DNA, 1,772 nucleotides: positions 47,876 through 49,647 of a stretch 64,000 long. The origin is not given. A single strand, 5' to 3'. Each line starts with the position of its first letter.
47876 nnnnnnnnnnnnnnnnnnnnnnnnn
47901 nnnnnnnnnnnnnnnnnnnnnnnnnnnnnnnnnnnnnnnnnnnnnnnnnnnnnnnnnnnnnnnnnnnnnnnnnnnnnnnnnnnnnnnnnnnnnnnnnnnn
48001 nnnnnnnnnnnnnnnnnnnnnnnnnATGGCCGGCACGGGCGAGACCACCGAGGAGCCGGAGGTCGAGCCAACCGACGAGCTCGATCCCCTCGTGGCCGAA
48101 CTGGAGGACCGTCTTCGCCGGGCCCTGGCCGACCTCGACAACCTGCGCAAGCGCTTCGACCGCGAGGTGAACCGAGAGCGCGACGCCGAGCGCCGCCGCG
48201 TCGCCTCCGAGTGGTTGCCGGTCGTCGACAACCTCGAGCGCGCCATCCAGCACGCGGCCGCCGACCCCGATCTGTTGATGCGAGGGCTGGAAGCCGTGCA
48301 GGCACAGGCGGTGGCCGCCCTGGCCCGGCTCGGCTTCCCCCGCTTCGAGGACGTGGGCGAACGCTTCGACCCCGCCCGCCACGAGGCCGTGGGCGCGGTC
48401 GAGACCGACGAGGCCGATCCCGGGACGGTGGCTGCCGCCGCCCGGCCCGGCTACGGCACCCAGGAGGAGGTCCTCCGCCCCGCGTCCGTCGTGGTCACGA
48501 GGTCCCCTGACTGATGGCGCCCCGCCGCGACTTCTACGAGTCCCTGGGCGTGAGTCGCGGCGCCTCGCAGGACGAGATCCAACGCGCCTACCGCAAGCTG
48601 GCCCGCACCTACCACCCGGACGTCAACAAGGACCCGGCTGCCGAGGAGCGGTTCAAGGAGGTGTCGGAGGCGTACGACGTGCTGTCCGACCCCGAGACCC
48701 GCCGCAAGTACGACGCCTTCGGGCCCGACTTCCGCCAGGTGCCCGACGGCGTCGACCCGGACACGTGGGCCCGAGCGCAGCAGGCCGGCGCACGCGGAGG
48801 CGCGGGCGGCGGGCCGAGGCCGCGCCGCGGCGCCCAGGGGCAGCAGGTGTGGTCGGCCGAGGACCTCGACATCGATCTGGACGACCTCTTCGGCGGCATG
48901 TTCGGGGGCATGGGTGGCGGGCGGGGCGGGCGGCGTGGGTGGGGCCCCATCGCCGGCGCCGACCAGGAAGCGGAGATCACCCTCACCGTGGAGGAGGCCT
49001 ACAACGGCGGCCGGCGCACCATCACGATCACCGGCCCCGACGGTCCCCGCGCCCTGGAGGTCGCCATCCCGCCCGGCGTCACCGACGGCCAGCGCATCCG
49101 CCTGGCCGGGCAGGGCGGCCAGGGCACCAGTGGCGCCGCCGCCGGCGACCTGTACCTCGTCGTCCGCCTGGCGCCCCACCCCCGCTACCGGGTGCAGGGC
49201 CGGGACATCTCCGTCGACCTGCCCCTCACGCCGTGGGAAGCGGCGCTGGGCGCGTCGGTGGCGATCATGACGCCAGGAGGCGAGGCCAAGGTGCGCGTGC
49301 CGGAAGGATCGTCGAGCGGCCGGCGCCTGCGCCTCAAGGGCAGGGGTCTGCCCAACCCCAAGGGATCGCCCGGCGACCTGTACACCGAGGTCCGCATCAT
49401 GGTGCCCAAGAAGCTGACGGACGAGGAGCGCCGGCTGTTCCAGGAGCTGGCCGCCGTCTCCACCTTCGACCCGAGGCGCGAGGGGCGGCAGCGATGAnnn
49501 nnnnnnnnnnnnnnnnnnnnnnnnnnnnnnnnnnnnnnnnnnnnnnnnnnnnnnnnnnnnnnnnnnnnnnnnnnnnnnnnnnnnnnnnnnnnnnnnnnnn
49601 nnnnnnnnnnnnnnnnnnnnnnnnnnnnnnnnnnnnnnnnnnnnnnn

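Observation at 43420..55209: Eleven co-directional stress genes joined by start/stop overlaps into one apparent super-operon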

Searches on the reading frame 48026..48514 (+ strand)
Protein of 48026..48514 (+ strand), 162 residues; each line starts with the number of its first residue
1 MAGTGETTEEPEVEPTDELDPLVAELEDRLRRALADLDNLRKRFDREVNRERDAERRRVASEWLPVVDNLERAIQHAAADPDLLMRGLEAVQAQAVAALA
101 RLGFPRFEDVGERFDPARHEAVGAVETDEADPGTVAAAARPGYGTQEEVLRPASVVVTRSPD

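Call 4: search_protein_families(library=pfam, proteins=[window:48026-48514:+])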
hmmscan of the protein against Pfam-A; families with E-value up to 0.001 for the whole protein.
window:48026-48514:+ (162 aa): 1 family
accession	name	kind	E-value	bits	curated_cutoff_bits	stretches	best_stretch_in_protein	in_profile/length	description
PF01025.24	GrpE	-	6.2e-34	117.5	25.8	1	16-158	20-164/165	GrpE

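Call 5: search_protein_families(library=ncbifam, proteins=[window:48026-48514:+])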
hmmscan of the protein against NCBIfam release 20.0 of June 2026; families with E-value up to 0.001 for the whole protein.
window:48026-48514:+ (162 aa): 26 families (the best 25 are shown)
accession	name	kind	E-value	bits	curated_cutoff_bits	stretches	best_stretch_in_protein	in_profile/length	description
NF010738.0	PRK14140.1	equivalog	1.5e-29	103.1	137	1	10-158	40-190/191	nucleotide exchange factor GrpE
NF010750.0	PRK14153.1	equivalog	6.7e-28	97.5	194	1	8-162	34-190/194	nucleotide exchange factor GrpE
NF010737.0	PRK14139.1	equivalog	3.6e-26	92.2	164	1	17-159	45-186/188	nucleotide exchange factor GrpE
NF010748.0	PRK14150.1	equivalog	1.4e-24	86.7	152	1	23-159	57-196/198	nucleotide exchange factor GrpE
NF010741.0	PRK14143.1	equivalog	3e-23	82.6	184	1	25-161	89-228/258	nucleotide exchange factor GrpE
NF010749.0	PRK14151.1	equivalog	8.6e-23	80.9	231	1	18-161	31-177/188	nucleotide exchange factor GrpE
NF010742.0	PRK14144.1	equivalog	2.3e-22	79.8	215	1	31-158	69-197/199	nucleotide exchange factor GrpE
NF010739.0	PRK14141.1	equivalog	6e-22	78.3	192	1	7-159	33-193/211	nucleotide exchange factor GrpE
NF010745.0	PRK14147.1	equivalog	8.7e-22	77.8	184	1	10-159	17-170/172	nucleotide exchange factor GrpE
NF010759.0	PRK14162.1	equivalog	5e-21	75.3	176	1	18-158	50-193/194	nucleotide exchange factor GrpE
NF010755.0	PRK14158.1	equivalog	8.8e-21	74.3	200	1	28-161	61-196/198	nucleotide exchange factor GrpE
NF010747.0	PRK14149.1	equivalog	1.8e-20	73.3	176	1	10-159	39-189/191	nucleotide exchange factor GrpE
NF010757.0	PRK14160.1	equivalog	5.6e-20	71.6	184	1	18-158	72-210/211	nucleotide exchange factor GrpE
NF010752.0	PRK14155.1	equivalog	1.4e-18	67.1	194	1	12-158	18-170/208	nucleotide exchange factor GrpE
NF010761.0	PRK14164.1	equivalog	1.1e-17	64.7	167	1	18-158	78-215/220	nucleotide exchange factor GrpE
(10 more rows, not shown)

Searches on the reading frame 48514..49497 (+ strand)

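Call 4: search_protein_families(library=pfam, proteins=[window:48514-49497:+])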
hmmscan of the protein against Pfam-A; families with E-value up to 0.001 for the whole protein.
window:48514-49497:+ (327 aa): 2 families
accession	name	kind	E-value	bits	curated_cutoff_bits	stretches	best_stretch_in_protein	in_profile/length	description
PF01556.23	DnaJ_C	-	1.3e-42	145.9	26.6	1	152-298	2-152/152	DnaJ C terminal domain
PF00226.36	DnaJ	-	1.5e-27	95.9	27.8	1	6-67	1-63/63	DnaJ domain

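Call 5: search_protein_families(library=ncbifam, proteins=[window:48514-49497:+])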
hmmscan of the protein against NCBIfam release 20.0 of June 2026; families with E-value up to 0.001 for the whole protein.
window:48514-49497:+ (327 aa): 13 families
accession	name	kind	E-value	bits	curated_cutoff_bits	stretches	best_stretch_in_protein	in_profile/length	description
NF010892.0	PRK14299.1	equivalog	9e-76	254.9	392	1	4-315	3-286/291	chaperone protein DnaJ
TIGR02349.1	DnaJ_bact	equivalog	1.8e-74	251.3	377.2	2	6-173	1-141/354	molecular chaperone DnaJ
NF007618.0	PRK10266.1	equivalog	4.6e-70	236.5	403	1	5-323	4-302/306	curved DNA-binding protein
NF010872.0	PRK14279.1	equivalog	5e-68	230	556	2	179-322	242-388/394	molecular chaperone DnaJ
NF008035.0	PRK10767.1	subfamily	4.6e-67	226.7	338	2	179-316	210-348/374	molecular chaperone DnaJ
NF010894.0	PRK14301.1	equivalog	4.8e-57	193.6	548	3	179-321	213-356/373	chaperone protein DnaJ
NF010871.0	PRK14278.1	equivalog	6.5e-56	189.8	502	2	179-316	212-351/378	molecular chaperone DnaJ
NF010885.0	PRK14292.1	equivalog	7.8e-54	183.1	585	2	6-169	3-133/371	chaperone protein DnaJ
NF010874.0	PRK14281.1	equivalog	4.4e-52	177.5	619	2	4-172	2-160/397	chaperone protein DnaJ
NF037946.1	terminal_TopJ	equivalog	2.2e-37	129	300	2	1-72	1-72/810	terminal organelle assembly protein TopJ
TIGR03835.1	termin_org_DnaJ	equivalog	3.3e-31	108.5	512.25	1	4-72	1-69/871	terminal organelle assembly protein TopJ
NF050028.1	CldAdptActJ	equivalog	1.2e-10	41.7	150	1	7-76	4-76/93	cold adaptation protein ActJcold adaptation protein ActJ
NF006948.0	PRK09430.1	equivalog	9.1e-06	25.5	162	1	6-56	201-259/267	co-chaperone DjlA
